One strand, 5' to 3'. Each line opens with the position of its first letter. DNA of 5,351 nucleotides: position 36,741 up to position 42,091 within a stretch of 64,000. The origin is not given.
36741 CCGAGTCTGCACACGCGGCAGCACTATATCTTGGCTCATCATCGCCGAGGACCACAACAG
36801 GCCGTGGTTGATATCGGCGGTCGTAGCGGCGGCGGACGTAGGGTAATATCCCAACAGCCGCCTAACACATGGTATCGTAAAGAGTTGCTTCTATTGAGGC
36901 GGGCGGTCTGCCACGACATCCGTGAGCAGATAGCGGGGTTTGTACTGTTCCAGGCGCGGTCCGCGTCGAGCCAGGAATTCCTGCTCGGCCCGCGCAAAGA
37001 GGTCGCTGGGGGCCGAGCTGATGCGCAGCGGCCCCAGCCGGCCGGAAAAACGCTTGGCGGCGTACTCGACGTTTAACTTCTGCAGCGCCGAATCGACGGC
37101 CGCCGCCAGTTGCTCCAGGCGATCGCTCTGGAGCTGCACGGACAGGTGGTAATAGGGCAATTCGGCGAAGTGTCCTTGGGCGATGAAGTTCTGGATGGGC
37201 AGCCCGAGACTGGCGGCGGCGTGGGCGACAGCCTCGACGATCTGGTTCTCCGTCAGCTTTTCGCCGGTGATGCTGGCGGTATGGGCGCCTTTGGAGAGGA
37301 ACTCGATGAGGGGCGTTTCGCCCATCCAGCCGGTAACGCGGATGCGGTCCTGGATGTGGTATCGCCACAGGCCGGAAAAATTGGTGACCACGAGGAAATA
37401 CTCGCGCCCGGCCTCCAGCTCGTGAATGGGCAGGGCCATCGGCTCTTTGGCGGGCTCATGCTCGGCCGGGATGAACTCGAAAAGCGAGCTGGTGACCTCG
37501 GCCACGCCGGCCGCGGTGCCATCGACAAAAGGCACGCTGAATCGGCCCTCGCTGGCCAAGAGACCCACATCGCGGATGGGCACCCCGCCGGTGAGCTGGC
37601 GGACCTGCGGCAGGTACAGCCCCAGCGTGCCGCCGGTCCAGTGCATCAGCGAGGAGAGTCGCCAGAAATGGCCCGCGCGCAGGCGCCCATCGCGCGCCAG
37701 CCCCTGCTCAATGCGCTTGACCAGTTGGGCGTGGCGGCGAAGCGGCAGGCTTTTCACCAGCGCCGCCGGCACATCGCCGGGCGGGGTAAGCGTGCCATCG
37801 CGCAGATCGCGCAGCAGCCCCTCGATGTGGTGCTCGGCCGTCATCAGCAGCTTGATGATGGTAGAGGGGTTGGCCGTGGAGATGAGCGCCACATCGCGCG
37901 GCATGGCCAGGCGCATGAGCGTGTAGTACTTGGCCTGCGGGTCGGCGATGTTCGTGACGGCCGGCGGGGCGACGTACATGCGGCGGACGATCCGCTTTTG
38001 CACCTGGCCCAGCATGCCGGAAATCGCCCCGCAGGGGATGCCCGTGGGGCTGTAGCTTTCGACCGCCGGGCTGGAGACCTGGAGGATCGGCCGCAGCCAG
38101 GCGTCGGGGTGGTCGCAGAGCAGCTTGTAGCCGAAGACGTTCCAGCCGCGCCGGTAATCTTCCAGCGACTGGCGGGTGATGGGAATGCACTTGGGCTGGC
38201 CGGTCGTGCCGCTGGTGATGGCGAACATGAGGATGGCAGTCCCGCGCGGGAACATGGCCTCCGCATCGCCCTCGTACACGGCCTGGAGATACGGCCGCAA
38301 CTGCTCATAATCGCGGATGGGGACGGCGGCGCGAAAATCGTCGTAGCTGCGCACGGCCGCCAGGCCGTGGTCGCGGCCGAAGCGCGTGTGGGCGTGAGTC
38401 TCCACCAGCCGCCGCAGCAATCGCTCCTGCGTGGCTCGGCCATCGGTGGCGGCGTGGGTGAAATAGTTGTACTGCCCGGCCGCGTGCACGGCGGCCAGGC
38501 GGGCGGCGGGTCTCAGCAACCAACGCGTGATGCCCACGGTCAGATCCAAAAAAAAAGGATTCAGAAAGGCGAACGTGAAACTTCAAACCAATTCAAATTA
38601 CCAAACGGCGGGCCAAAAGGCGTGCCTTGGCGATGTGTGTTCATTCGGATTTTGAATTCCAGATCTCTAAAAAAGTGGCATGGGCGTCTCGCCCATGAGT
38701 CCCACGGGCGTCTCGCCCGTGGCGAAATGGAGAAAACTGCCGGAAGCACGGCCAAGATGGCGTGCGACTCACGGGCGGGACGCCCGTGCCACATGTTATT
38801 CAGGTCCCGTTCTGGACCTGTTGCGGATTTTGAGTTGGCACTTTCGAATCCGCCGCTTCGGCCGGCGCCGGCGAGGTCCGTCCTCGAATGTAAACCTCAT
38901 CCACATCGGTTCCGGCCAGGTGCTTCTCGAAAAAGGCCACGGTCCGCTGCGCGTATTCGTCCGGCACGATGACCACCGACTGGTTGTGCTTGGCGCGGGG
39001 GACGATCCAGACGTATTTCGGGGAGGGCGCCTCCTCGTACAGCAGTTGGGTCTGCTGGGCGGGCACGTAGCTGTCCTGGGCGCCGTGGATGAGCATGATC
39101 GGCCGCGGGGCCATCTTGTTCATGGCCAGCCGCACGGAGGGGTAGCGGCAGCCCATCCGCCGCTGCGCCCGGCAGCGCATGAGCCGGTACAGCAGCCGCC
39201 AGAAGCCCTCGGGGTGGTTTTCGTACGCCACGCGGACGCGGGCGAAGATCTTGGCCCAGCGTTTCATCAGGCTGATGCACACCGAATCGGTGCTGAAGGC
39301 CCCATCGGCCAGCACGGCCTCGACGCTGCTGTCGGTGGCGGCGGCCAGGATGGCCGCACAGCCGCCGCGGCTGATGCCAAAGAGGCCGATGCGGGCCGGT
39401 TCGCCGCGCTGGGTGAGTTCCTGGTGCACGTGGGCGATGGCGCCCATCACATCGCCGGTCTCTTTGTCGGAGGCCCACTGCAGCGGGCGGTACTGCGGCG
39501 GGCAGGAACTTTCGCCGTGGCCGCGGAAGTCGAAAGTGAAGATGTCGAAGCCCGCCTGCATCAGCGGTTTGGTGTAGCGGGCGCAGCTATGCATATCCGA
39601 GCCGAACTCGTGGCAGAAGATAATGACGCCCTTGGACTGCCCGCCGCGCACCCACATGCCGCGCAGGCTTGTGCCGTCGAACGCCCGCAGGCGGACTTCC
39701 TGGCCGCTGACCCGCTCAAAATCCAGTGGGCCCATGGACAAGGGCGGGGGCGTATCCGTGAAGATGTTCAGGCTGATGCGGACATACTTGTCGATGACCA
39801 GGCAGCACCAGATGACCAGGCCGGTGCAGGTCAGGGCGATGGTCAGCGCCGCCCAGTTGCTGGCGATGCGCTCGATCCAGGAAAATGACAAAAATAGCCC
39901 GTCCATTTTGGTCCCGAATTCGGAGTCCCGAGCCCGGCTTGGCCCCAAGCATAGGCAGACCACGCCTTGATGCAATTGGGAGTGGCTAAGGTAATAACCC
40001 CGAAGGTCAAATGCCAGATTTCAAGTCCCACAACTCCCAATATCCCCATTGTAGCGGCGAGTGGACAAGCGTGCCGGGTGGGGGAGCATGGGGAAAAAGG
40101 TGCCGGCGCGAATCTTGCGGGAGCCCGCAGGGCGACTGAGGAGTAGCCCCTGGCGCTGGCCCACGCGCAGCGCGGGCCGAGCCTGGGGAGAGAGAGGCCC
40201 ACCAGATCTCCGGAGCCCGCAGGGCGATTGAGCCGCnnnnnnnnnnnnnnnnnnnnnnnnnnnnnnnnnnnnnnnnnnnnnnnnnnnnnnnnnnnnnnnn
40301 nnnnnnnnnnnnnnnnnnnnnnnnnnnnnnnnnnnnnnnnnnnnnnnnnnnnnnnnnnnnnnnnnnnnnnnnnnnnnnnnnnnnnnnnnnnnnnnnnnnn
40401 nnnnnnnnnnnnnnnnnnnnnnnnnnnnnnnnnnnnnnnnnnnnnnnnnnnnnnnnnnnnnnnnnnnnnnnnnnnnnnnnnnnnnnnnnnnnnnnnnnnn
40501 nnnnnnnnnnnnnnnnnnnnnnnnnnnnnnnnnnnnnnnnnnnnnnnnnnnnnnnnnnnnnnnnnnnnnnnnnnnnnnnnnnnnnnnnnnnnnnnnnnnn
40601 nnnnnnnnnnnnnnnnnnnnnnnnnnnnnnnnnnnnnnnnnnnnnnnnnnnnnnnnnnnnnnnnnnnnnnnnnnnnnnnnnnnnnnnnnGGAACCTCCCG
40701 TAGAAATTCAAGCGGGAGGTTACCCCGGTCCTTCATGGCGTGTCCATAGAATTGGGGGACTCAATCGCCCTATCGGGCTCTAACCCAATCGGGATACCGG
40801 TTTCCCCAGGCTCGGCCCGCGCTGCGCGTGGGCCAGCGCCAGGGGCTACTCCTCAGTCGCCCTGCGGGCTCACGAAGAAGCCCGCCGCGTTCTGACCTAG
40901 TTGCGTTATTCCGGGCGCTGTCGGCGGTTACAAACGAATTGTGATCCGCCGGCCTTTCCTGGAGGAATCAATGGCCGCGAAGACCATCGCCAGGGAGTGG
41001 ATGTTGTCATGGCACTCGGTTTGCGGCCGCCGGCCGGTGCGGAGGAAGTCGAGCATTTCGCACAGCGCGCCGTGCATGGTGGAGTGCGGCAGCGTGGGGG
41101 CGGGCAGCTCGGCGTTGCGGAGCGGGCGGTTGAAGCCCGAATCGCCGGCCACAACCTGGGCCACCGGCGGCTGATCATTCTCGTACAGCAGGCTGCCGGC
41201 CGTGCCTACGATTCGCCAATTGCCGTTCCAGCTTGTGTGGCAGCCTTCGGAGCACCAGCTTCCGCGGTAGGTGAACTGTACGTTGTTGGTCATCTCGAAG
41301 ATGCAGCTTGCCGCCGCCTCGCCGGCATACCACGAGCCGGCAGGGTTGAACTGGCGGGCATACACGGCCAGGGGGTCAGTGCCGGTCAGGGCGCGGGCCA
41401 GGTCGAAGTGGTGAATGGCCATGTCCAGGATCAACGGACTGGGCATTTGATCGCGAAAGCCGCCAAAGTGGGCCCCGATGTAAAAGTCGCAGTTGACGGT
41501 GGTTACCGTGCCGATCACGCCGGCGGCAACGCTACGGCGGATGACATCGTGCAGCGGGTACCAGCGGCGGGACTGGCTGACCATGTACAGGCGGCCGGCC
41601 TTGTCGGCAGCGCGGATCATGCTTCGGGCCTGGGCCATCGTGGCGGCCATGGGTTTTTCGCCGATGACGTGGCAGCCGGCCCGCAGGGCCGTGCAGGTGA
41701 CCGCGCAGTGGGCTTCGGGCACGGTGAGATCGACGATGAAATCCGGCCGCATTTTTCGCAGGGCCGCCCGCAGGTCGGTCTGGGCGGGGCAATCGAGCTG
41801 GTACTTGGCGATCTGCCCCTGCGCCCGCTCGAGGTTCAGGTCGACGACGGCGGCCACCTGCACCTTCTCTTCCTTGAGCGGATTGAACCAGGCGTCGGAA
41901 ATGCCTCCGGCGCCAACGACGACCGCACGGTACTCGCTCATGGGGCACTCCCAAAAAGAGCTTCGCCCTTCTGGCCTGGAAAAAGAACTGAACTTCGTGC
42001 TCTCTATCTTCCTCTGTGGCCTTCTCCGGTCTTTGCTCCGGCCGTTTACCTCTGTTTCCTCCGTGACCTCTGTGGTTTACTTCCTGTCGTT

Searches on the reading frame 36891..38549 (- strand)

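Call 75: search_protein_families(library=pfam, proteins=[window:36891-38549:-], max_evalue=0.000001)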
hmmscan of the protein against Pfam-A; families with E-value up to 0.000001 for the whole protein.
window:36891-38549:- (552 aa): 3 families
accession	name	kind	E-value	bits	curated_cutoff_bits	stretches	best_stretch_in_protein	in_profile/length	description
PF03321.19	GH3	-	6.4e-51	173.8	23.6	1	29-325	4-304/304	GH3 family N-terminal domain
PF23571.1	GH3_M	-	4.1e-20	72.1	23.6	1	353-419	6-74/75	GH3 family central domain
PF23572.1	GH3_C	-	2.8e-14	54.3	23.6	1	436-543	2-116/119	GH3 family C-terminal domain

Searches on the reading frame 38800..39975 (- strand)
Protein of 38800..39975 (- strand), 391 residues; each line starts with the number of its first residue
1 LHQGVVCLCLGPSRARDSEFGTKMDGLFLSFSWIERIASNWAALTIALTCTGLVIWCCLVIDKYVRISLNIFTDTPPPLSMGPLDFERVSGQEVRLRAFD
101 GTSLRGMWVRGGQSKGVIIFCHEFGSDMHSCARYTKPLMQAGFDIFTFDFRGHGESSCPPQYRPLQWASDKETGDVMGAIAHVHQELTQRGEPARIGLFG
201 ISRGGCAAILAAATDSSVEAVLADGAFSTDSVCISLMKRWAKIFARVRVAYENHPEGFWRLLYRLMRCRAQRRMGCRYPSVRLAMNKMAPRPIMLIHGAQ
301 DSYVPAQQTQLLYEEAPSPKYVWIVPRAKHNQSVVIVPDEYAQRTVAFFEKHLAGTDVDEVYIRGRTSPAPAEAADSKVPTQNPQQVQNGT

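Call 75: search_protein_families(library=pfam, proteins=[window:38800-39975:-], max_evalue=0.000001)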
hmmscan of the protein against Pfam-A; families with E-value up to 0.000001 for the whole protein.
window:38800-39975:- (391 aa): 3 families
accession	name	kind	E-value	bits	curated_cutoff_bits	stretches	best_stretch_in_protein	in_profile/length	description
PF12146.15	Hydrolase_4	-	5.2e-17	62.4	27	1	113-330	2-232/239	Serine aminopeptidase, S33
PF00561.26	Abhydrolase_1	-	1.3e-14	54.9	25.8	1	117-246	2-122/245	alpha/beta hydrolase fold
PF12697.13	Abhydrolase_6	-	2.4e-10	41.9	26.3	1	136-343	21-216/217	Alpha/beta hydrolase family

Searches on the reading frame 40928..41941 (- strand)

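Call 75: search_protein_families(library=pfam, proteins=[window:40928-41941:-], max_evalue=0.000001)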
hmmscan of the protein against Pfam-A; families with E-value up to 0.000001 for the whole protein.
window:40928-41941:- (337 aa): 4 families
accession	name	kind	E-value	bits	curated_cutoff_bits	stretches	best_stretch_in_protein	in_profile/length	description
PF01408.29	GFO_IDH_MocA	-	2.2e-19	70.8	24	1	5-122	2-119/120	Oxidoreductase family, NAD-binding Rossmann fold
PF22725.1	GFO_IDH_MocA_C3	-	9.2e-15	55.2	27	1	134-251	4-123/124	GFO/IDH/MocA C-terminal domain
PF02894.22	GFO_IDH_MocA_C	-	8.4e-09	36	22.9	1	137-334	3-217/218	Oxidoreductase family, C-terminal alpha/beta domain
PF03447.22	NAD_binding_3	-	3e-07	31.6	24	1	10-117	1-111/116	Homoserine dehydrogenase, NAD binding domain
